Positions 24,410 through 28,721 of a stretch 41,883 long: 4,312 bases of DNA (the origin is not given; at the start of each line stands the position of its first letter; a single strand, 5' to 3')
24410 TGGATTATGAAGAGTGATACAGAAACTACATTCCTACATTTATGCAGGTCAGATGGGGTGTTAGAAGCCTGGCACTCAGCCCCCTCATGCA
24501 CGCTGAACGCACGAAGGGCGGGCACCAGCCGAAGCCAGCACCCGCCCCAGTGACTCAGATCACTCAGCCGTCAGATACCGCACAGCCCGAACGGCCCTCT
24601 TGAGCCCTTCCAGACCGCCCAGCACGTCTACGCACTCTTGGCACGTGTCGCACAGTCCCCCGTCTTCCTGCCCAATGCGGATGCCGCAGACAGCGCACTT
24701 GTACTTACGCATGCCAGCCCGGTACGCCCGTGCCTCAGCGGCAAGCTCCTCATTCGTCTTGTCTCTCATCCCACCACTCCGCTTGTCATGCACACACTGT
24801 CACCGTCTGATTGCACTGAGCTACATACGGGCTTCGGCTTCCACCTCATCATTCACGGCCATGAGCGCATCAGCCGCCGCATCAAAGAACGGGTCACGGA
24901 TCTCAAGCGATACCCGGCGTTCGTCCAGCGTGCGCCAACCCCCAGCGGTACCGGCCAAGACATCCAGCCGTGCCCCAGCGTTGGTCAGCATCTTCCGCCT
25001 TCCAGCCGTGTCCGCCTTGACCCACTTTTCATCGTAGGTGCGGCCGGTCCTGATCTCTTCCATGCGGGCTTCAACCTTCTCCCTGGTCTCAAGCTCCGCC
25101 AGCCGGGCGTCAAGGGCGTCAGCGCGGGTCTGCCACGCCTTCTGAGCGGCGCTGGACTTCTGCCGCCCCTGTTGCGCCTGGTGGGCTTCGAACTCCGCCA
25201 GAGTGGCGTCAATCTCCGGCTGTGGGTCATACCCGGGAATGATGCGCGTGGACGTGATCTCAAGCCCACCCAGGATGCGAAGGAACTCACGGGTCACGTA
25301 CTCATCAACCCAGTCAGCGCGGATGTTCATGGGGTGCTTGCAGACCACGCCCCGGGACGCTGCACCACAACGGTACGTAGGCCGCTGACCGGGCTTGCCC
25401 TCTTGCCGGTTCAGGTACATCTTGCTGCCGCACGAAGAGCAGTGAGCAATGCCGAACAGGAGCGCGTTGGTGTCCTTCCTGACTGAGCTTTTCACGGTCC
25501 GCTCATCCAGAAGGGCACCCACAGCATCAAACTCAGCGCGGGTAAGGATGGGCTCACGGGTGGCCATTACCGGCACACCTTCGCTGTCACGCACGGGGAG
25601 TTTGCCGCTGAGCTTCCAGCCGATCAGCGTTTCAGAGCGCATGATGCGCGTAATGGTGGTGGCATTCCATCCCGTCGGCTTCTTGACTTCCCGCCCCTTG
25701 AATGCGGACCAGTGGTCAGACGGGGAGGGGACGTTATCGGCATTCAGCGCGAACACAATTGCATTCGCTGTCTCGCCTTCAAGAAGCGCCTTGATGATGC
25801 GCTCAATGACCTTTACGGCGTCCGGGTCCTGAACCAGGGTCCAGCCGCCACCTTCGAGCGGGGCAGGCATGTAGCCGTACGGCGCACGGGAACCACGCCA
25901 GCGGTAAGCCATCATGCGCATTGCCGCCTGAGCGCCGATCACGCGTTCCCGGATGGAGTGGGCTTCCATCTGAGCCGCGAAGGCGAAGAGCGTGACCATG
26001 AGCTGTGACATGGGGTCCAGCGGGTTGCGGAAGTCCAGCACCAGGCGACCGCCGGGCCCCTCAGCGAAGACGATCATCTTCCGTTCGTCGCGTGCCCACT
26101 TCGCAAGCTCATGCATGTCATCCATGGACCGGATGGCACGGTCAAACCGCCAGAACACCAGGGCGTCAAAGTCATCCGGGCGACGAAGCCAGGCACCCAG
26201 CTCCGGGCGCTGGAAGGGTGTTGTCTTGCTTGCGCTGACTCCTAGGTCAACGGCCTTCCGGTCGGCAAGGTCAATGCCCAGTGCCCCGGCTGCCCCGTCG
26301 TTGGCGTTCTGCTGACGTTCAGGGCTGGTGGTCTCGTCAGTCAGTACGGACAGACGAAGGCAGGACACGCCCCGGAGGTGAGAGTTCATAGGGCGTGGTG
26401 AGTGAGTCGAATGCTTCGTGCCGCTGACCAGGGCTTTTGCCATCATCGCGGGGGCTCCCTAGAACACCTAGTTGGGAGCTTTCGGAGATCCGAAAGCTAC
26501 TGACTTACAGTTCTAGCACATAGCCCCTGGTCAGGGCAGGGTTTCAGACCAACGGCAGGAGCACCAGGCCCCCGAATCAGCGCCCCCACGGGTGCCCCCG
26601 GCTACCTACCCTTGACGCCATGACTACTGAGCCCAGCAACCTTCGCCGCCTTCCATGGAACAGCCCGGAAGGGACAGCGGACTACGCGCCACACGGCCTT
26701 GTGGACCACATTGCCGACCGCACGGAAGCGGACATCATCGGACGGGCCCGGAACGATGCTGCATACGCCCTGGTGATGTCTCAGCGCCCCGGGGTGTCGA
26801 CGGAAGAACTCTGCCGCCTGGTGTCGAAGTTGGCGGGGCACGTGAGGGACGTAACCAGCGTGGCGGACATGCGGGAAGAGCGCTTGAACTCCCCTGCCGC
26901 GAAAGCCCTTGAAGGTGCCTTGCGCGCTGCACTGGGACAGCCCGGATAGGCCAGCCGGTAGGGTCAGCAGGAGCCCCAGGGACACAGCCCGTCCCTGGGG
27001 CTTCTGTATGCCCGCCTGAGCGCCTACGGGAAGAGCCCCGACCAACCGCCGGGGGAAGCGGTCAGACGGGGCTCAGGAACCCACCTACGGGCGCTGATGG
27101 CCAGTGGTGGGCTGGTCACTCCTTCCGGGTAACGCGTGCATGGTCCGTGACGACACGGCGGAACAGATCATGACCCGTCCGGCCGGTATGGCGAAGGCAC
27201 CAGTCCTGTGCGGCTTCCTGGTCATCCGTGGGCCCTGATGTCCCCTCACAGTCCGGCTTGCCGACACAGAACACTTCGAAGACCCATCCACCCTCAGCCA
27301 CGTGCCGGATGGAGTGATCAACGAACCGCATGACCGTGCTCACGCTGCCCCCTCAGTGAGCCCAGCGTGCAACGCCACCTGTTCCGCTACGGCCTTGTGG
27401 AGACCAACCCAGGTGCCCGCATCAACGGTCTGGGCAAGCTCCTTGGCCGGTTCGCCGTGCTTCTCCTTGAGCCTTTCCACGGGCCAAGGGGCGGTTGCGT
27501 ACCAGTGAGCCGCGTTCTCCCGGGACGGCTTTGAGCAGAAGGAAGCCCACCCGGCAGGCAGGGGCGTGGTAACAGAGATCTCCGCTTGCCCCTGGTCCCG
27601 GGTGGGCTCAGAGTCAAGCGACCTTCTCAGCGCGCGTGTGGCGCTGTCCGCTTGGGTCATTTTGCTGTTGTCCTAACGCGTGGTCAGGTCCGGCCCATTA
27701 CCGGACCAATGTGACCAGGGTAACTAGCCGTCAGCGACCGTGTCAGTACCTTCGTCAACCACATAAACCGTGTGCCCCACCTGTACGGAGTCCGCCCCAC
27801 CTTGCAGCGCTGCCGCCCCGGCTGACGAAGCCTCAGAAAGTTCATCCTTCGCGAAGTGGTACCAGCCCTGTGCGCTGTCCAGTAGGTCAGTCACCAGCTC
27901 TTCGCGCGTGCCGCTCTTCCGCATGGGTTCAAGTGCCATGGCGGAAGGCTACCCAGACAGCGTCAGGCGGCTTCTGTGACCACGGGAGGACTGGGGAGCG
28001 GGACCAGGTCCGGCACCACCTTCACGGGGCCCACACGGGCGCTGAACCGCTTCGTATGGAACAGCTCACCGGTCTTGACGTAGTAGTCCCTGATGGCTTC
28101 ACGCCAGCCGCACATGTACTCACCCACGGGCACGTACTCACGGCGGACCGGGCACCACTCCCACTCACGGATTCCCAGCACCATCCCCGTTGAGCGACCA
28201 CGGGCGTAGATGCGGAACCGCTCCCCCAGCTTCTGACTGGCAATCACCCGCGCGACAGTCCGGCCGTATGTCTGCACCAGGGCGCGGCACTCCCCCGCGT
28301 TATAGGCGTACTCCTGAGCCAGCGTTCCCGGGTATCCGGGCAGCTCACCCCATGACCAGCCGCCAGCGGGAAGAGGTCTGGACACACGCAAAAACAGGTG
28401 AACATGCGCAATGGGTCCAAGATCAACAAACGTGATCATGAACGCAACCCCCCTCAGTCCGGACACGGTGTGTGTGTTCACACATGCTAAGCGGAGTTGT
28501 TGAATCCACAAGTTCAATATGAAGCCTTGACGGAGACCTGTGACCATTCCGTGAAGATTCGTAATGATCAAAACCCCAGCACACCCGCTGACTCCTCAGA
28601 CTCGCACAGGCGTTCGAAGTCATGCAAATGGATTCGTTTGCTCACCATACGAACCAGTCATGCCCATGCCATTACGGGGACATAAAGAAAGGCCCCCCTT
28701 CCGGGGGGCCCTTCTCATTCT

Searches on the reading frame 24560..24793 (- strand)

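Call 33: search_protein_families(library=pfam, proteins=[window:24560-24793:-], max_evalue=0.01)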
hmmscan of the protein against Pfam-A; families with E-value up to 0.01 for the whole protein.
window:24560-24793:- (77 aa): 1 family
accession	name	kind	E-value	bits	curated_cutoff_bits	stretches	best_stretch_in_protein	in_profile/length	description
PF23455.1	DUF7129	-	0.0019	18.4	30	1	24-55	5-37/45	Domain of unknown function (DUF7129)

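Call 53: search_protein_families(library=phrogs, proteins=[window:24560-24793:-], max_evalue=0.001)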
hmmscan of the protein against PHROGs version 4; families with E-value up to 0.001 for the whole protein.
window:24560-24793:- (77 aa): 0 families

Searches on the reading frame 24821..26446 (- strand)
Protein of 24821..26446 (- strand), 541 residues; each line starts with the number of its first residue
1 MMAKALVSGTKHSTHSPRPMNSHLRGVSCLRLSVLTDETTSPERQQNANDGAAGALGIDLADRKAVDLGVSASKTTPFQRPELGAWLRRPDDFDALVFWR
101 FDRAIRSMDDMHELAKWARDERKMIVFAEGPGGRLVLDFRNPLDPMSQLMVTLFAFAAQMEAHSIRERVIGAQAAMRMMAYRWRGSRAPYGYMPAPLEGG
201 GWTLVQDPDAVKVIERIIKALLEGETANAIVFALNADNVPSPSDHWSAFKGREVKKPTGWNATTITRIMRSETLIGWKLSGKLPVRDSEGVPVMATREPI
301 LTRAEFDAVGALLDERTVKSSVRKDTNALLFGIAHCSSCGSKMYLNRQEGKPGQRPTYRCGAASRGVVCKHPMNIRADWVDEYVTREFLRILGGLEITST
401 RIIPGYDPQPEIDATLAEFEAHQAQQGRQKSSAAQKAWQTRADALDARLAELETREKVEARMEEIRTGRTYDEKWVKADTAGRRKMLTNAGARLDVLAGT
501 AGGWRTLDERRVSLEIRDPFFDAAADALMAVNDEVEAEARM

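Call 33: search_protein_families(library=pfam, proteins=[window:24821-26446:-], max_evalue=0.01)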
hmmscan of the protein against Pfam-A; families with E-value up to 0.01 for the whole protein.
window:24821-26446:- (541 aa): 3 families
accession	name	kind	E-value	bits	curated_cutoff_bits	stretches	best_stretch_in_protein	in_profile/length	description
PF00239.26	Resolvase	-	6.1e-17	62.5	23.3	1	28-176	3-139/145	Resolvase, N terminal domain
PF07508.19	Recombinase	-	7e-14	52.3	21.1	1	208-316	1-102/102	Recombinase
PF13408.12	Zn_ribbon_recom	-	1.5e-10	41.7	25.3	1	329-387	1-56/58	Recombinase zinc beta ribbon domain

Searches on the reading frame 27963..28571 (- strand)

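Call 33: search_protein_families(library=pfam, proteins=[window:27963-28571:-], max_evalue=0.01)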
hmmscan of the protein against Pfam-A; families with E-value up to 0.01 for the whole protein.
window:27963-28571:- (202 aa): 0 families

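Call 53: search_protein_families(library=phrogs, proteins=[window:27963-28571:-], max_evalue=0.001)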
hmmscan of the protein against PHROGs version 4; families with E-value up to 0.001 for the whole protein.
window:27963-28571:- (202 aa): 2 families
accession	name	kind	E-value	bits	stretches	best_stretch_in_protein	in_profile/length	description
phrog_28535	-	unknown function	1.6e-07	32.4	1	68-157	40-126/165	-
phrog_24218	-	unknown function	0.00035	21.6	1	58-151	6-102/118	-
